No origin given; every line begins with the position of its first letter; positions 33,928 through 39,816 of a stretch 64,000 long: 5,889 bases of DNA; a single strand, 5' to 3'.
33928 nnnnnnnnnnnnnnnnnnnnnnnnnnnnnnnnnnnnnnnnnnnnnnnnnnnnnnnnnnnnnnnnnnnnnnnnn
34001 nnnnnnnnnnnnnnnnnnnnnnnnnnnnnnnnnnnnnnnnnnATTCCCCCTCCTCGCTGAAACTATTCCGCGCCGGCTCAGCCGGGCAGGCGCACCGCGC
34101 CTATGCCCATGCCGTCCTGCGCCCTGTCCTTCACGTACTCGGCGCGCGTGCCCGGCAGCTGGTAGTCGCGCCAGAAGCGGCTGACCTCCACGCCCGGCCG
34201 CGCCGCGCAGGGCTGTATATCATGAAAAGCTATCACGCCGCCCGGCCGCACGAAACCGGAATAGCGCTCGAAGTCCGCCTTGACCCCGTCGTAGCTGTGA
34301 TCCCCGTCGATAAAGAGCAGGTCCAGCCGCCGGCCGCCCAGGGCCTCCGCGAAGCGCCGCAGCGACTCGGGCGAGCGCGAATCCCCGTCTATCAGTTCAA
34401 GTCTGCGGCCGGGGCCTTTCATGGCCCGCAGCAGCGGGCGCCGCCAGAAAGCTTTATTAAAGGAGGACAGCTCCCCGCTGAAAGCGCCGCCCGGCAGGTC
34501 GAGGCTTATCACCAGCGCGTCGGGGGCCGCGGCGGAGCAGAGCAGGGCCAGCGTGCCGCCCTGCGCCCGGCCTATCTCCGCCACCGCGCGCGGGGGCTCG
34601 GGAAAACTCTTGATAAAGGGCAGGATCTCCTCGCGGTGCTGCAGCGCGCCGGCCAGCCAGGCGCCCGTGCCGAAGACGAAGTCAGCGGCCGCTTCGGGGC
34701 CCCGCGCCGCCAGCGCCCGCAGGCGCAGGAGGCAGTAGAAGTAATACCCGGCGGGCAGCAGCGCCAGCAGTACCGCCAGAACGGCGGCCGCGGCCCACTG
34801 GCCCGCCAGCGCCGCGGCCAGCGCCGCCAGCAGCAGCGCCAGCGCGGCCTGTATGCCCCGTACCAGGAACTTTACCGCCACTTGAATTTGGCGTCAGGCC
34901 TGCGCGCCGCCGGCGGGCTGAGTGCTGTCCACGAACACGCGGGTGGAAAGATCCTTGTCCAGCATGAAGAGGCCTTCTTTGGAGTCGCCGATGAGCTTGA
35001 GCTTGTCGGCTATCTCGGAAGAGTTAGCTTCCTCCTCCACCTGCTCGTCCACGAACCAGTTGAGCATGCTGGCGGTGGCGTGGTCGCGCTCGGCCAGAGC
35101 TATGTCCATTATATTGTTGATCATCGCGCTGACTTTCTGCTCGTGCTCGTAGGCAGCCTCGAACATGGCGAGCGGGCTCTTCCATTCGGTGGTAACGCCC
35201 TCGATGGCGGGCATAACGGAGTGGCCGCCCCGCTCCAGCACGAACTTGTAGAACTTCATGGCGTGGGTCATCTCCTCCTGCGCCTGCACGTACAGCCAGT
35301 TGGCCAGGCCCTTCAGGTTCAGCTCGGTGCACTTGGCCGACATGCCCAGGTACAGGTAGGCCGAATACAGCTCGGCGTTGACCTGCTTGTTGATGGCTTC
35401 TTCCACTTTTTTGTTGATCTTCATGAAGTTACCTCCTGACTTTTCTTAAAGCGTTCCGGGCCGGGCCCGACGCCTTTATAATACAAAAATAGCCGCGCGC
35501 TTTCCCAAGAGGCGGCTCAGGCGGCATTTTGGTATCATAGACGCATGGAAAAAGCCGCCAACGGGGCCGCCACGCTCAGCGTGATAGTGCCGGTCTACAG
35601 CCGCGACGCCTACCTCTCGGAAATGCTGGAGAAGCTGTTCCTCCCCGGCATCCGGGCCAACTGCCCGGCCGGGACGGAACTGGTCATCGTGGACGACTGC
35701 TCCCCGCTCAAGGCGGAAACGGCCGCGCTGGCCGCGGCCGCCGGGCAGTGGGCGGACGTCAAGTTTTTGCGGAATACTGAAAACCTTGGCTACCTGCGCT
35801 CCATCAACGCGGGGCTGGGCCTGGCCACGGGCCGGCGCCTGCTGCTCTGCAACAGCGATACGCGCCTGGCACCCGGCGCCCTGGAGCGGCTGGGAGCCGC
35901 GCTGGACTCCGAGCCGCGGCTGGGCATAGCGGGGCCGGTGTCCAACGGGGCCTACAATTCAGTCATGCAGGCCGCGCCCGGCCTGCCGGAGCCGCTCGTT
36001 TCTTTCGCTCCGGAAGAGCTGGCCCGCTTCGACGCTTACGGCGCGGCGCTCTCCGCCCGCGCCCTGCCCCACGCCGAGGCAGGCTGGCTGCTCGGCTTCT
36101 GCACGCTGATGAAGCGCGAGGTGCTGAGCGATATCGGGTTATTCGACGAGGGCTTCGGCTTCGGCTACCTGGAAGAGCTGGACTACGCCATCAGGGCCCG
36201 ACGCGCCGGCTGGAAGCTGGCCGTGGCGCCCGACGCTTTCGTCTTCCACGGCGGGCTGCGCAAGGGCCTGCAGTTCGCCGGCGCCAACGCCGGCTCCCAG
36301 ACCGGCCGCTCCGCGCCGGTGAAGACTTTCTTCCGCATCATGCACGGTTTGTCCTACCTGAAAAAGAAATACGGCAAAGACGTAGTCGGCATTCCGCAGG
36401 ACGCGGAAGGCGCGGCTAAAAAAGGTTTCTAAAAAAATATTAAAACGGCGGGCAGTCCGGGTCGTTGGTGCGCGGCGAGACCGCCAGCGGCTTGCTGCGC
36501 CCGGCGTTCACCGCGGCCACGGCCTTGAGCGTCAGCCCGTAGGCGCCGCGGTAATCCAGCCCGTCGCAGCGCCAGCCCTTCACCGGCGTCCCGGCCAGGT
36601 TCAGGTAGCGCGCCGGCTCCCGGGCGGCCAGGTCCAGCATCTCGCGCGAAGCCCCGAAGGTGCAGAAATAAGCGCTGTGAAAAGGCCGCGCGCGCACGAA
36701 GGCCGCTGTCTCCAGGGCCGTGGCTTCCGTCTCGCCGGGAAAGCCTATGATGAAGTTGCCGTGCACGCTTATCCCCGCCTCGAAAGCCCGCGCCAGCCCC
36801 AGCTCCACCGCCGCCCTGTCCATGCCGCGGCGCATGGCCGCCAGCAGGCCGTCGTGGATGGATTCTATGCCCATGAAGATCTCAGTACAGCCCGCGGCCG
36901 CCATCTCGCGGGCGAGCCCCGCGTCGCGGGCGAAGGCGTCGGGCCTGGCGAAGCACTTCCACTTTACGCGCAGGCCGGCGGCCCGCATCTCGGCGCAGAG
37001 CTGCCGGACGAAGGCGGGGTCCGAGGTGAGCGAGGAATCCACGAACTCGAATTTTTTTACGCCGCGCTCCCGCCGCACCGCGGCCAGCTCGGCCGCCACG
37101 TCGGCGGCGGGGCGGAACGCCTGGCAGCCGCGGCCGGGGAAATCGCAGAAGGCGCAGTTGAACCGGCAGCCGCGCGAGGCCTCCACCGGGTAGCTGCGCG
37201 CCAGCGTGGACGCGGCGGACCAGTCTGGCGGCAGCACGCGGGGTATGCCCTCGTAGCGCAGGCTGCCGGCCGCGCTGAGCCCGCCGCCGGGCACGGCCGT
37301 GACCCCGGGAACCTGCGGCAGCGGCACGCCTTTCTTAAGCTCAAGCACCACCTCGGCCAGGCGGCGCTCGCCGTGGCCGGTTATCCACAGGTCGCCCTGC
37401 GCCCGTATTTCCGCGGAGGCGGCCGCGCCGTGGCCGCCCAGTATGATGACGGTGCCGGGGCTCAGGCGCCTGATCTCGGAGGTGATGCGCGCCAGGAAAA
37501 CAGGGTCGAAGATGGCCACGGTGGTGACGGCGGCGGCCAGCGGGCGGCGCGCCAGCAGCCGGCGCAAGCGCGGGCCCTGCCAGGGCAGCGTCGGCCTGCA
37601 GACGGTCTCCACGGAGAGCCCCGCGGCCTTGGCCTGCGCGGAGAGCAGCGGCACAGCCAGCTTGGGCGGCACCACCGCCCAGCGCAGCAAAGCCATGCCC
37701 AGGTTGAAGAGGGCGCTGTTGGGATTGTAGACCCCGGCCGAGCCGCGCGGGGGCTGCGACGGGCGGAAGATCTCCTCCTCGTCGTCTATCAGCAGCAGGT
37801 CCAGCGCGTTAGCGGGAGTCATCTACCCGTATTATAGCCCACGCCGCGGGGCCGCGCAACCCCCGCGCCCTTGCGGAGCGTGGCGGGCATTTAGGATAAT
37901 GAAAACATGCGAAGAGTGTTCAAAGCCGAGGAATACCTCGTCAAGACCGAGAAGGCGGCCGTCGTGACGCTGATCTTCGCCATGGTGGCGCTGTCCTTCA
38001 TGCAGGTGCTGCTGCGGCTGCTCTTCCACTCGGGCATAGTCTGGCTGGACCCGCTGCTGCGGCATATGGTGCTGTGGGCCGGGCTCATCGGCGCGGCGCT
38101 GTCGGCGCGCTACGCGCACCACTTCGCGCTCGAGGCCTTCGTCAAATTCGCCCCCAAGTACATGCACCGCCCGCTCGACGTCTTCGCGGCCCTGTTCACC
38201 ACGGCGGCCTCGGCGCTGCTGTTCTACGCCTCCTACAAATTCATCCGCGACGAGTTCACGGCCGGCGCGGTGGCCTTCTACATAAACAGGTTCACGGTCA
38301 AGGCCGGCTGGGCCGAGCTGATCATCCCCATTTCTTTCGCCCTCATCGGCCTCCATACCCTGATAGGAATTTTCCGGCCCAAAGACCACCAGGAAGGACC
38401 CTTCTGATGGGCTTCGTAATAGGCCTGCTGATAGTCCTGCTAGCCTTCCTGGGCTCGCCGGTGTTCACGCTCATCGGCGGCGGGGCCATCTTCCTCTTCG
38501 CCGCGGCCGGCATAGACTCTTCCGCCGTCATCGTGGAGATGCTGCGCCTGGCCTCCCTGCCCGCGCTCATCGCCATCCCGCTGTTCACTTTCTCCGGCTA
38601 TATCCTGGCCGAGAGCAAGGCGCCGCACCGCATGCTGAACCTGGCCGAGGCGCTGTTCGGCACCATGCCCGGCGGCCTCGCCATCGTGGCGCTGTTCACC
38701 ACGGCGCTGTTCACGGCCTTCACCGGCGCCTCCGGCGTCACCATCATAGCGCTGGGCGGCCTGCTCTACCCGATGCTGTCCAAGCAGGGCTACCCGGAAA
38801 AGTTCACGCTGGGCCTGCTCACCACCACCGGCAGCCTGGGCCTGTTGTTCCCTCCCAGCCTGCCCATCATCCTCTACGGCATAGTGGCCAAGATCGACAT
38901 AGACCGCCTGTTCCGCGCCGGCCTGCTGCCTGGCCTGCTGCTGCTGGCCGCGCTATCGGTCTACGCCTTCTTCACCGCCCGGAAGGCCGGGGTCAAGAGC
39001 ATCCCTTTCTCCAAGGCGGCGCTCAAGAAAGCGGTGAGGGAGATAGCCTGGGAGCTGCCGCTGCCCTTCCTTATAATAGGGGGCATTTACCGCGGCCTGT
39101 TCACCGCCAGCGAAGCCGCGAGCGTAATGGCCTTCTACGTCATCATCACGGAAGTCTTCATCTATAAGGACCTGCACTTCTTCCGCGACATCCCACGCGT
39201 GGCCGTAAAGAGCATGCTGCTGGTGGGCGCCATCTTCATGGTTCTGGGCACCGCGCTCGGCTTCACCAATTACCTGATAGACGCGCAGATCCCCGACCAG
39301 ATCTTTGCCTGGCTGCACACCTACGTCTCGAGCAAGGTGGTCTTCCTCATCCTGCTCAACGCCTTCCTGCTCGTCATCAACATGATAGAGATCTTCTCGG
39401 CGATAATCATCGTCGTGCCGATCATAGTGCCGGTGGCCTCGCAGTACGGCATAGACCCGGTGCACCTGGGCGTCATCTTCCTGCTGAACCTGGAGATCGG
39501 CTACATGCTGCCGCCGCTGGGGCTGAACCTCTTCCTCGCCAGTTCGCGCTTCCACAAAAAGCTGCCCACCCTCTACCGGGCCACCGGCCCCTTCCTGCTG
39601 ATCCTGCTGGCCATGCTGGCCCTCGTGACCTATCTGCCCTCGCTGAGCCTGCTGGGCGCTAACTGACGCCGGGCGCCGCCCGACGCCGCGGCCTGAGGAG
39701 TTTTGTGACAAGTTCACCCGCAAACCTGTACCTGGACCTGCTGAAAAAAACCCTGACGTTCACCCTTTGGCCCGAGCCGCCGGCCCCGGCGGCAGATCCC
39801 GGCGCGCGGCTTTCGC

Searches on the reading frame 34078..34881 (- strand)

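Call 49: search_protein_families(library=pfam, proteins=[window:34078-34881:-], max_evalue=0.00001)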
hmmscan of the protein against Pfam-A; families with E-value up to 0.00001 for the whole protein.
window:34078-34881:- (267 aa): 1 family
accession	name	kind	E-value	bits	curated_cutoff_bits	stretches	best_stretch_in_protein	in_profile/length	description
PF13578.12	Methyltransf_24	-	1.8e-16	61.4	26.3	1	102-222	2-105/105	Methyltransferase domain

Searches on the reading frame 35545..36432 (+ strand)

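Call 49: search_protein_families(library=pfam, proteins=[window:35545-36432:+], max_evalue=0.00001)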
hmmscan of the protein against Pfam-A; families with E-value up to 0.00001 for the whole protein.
window:35545-36432:+ (295 aa): 2 families
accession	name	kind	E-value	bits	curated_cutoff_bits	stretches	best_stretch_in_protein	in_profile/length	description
PF00535.33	Glycos_transf_2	-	1.3e-16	61.5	23.3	1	12-131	1-114/168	Glycosyl transferase family 2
PF13641.12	Glyco_tranf_2_3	-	8.4e-15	55.8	27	1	11-235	3-211/230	Glycosyltransferase like family 2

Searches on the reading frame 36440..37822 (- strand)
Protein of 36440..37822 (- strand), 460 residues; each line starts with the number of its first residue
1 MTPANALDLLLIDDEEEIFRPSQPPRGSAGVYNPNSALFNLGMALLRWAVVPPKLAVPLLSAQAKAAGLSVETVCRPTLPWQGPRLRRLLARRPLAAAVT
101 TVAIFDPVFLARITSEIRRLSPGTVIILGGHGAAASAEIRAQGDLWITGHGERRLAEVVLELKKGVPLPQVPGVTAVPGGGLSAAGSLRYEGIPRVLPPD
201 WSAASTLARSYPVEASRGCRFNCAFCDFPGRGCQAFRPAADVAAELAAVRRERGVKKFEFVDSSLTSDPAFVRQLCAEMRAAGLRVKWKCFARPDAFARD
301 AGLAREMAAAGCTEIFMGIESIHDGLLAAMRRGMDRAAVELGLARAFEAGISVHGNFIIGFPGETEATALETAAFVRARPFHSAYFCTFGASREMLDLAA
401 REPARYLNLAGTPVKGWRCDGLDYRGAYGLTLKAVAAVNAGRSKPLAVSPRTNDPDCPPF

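Call 49: search_protein_families(library=pfam, proteins=[window:36440-37822:-], max_evalue=0.00001)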
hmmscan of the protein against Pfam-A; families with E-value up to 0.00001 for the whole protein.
window:36440-37822:- (460 aa): 1 family
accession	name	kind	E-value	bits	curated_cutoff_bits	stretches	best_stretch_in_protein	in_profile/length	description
PF04055.27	Radical_SAM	-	4.3e-20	73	29.5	1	214-375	2-165/166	Radical SAM superfamily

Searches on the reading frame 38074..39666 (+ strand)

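Call 49: search_protein_families(library=pfam, proteins=[window:38074-39666:+], max_evalue=0.00001)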
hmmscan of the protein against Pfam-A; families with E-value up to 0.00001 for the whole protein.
window:38074-39666:+ (530 aa): 1 family
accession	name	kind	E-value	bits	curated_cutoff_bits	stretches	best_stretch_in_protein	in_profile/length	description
PF06808.19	DctM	-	1.7e-78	264.8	23.8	1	118-523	3-412/413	Tripartite ATP-independent periplasmic transporter, DctM component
